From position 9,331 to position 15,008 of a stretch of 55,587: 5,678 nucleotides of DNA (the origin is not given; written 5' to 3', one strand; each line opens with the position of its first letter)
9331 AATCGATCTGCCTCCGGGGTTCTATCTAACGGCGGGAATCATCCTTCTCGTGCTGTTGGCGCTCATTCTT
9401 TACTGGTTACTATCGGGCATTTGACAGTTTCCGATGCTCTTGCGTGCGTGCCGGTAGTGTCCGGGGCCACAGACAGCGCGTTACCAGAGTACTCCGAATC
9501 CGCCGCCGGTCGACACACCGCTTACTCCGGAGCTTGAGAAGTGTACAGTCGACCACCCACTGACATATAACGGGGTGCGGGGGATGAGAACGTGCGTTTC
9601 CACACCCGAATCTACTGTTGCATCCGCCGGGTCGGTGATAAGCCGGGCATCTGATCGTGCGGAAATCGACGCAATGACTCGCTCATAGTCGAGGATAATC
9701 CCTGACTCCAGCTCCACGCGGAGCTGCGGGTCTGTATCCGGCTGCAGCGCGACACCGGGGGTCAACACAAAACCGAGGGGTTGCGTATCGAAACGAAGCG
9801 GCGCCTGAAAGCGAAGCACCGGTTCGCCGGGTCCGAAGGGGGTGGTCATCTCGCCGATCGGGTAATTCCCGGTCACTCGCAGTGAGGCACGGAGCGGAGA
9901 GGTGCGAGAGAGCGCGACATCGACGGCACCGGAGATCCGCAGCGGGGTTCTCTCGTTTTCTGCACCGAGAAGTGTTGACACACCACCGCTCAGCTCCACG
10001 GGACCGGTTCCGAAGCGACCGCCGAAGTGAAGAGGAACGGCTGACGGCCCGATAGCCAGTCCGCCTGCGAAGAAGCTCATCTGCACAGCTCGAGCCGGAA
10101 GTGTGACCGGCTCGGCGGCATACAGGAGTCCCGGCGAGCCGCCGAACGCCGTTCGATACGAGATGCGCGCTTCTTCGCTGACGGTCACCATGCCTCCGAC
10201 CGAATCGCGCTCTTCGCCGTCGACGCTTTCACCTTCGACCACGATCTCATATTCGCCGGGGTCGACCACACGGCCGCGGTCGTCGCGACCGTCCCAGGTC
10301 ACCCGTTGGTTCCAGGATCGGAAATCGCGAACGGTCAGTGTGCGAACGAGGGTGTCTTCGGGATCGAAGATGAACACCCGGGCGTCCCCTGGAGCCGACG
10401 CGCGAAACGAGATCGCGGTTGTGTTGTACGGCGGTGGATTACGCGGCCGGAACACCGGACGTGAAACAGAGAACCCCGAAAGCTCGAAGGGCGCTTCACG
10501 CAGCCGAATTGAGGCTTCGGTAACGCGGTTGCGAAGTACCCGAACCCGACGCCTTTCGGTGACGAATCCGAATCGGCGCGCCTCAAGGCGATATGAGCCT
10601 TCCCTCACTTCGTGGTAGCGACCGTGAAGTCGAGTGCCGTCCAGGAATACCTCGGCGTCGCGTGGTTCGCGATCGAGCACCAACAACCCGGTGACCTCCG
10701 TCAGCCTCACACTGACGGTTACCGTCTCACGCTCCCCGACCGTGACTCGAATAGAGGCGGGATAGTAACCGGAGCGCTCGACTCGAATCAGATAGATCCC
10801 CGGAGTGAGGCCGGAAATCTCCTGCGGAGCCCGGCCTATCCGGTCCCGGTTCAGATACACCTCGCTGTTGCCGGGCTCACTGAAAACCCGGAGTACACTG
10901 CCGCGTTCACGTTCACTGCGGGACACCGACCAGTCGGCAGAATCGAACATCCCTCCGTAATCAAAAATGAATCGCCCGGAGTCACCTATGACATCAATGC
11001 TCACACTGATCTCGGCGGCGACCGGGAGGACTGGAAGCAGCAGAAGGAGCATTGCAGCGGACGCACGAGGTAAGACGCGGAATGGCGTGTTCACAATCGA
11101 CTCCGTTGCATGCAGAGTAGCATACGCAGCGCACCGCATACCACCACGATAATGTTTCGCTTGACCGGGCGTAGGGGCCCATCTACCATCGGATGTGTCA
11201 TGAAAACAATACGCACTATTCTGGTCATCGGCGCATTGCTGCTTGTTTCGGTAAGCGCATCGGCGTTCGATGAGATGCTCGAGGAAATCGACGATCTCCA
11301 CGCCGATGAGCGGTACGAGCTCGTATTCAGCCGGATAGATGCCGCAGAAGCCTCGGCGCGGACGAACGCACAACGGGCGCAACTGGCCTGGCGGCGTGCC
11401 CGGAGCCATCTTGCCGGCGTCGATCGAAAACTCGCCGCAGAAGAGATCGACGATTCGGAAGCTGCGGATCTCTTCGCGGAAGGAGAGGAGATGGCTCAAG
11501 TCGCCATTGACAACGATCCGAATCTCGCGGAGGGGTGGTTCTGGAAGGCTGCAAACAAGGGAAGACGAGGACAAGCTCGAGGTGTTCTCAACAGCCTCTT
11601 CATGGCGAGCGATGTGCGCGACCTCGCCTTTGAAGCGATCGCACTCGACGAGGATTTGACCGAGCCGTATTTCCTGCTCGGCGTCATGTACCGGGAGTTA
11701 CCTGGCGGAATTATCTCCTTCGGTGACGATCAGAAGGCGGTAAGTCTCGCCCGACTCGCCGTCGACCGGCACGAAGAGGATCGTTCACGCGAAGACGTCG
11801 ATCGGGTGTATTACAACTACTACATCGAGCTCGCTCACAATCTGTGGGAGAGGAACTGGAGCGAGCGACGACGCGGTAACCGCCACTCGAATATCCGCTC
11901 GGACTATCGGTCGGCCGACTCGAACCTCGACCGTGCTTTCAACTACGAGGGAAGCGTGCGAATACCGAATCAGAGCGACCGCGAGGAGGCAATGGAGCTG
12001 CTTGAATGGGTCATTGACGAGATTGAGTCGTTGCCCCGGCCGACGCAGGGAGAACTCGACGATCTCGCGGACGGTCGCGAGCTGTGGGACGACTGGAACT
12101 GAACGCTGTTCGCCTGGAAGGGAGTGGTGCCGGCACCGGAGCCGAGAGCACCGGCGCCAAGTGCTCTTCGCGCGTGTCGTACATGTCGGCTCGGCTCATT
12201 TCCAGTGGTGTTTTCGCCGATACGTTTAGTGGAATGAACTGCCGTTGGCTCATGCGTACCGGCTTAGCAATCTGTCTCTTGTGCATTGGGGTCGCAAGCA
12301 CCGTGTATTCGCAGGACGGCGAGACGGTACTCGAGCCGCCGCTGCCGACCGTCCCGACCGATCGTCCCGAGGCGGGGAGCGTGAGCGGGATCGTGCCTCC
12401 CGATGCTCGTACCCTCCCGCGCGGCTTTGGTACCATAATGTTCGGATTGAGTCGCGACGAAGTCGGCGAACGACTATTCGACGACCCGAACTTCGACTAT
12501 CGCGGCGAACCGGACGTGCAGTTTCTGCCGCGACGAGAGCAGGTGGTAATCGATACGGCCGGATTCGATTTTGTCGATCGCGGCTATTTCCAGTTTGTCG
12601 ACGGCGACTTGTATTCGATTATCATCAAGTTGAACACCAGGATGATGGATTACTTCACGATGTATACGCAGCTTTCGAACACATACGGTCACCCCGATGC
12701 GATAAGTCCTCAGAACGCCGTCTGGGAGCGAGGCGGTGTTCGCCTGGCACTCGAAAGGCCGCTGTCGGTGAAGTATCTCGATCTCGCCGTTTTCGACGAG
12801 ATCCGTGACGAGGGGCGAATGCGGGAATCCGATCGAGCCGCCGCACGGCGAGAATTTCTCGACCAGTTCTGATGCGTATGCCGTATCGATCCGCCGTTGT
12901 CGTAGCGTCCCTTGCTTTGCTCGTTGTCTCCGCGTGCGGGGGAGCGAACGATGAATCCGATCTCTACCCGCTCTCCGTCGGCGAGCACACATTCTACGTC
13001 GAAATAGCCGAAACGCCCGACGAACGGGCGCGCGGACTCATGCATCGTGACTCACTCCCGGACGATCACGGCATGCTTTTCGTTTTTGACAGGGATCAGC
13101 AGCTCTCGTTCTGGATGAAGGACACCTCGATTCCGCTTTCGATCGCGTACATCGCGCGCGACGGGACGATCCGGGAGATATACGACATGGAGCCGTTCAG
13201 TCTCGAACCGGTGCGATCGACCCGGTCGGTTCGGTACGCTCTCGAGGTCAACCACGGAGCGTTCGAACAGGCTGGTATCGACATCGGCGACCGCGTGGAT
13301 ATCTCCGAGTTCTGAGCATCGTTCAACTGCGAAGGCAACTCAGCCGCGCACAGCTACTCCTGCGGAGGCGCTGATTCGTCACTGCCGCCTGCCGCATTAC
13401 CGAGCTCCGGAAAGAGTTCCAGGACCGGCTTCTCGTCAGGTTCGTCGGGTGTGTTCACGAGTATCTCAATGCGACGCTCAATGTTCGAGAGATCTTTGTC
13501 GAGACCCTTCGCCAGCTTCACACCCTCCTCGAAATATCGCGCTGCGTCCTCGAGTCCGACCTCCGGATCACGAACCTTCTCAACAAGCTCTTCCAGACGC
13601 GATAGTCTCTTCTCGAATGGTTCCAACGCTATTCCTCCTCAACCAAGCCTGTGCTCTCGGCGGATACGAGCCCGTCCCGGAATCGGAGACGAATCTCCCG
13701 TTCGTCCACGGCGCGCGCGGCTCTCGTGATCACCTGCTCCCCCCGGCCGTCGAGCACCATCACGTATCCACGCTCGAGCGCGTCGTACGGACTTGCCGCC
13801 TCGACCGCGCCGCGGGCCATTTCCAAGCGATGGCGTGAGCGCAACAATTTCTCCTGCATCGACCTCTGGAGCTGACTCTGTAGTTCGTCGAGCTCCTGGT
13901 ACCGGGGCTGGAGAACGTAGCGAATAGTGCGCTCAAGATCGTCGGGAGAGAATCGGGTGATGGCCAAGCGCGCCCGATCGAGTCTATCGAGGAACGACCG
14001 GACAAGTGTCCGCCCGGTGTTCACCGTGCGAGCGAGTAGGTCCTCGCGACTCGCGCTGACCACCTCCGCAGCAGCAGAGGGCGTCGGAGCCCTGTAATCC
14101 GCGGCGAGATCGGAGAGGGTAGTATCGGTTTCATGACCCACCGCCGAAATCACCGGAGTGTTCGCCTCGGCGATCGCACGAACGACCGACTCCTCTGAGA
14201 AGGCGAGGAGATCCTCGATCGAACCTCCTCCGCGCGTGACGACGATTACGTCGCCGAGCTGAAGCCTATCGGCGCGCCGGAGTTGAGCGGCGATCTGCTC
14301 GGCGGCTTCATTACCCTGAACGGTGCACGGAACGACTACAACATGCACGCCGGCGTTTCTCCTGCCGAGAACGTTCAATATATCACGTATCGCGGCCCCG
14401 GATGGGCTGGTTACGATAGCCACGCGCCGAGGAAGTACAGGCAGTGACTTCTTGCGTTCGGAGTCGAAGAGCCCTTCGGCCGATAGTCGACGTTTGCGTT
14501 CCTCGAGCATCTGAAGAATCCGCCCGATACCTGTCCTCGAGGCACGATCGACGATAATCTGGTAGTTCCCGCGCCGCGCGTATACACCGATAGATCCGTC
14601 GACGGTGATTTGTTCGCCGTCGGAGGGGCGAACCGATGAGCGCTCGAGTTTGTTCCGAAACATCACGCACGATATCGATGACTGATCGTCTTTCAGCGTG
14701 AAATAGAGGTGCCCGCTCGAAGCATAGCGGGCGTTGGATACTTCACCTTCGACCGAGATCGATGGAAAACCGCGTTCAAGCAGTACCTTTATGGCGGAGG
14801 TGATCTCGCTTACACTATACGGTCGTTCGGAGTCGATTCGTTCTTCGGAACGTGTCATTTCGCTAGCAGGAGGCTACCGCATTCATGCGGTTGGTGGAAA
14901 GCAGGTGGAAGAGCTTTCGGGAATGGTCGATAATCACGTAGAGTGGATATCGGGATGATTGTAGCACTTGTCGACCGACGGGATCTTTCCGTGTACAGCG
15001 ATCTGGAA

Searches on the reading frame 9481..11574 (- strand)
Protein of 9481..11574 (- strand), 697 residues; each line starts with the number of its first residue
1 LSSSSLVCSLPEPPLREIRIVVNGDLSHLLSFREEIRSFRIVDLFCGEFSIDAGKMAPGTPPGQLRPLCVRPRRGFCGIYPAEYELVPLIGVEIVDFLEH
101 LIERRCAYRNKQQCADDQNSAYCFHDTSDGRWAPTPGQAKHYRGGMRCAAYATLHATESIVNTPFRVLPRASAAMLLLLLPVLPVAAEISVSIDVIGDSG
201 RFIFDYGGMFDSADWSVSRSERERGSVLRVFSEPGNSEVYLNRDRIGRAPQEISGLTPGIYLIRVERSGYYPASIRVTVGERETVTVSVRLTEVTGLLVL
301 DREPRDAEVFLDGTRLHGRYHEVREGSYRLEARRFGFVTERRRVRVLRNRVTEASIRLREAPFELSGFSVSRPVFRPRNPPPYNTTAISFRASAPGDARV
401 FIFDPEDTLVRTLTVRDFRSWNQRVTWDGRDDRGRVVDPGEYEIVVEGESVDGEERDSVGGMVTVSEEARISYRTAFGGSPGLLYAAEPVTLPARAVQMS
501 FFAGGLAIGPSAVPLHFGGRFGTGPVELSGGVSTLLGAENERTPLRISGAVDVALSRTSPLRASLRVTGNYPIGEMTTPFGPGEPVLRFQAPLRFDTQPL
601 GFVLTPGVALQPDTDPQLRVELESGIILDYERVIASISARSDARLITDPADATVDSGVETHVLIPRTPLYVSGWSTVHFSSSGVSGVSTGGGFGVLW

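Call 71: search_protein_families(library=pfam, proteins=[window:9481-11574:-], max_evalue=0.00001)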
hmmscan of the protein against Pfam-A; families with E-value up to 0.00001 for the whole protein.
window:9481-11574:- (697 aa): 3 families
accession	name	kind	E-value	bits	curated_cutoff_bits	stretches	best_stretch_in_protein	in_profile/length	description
PF08308.17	PEGA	-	2.7e-17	62.9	20.8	1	227-293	3-69/71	PEGA domain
PF13620.12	CarboxypepD_reg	-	8.8e-09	36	32.3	0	253-292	42-82/82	Carboxypeptidase regulatory-like domain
PF13860.13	FlgD_ig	-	8.2e-07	29.4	27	1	389-449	13-76/79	FlgD Ig-like domain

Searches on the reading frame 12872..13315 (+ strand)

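Call 71: search_protein_families(library=pfam, proteins=[window:12872-13315:+], max_evalue=0.00001)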
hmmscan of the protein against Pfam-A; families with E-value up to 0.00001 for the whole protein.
window:12872-13315:+ (147 aa): 1 family
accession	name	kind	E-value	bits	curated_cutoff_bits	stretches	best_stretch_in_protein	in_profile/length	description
PF02643.20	DUF192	-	2e-35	121.2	27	1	42-144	2-96/96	Uncharacterized ACR, COG1430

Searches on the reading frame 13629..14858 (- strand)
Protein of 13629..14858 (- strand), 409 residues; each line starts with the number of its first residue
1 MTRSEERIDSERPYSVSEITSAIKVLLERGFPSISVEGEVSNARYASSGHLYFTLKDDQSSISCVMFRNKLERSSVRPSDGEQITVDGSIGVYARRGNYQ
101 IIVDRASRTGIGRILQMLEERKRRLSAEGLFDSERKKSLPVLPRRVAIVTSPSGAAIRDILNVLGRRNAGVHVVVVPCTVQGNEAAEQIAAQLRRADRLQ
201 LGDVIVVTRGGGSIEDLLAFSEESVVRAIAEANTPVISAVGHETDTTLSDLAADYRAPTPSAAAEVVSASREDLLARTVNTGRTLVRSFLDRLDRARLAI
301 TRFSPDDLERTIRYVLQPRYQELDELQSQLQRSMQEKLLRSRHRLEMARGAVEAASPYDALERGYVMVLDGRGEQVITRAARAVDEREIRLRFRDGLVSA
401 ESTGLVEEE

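Call 71: search_protein_families(library=pfam, proteins=[window:13629-14858:-], max_evalue=0.00001)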
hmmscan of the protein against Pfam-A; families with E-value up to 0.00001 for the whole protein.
window:13629-14858:- (409 aa): 3 families
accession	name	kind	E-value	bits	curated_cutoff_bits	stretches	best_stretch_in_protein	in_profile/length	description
PF02601.20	Exonuc_VII_L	-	9.9e-87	291.8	35.9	2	130-348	1-217/315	Exonuclease VII, large subunit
PF13742.12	tRNA_anti_2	-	7.5e-30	103.5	27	1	14-105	1-93/95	OB-fold nucleic acid binding domain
PF01336.31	tRNA_anti-codon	-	2.7e-12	46.9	27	1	34-105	1-71/75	OB-fold nucleic acid binding domain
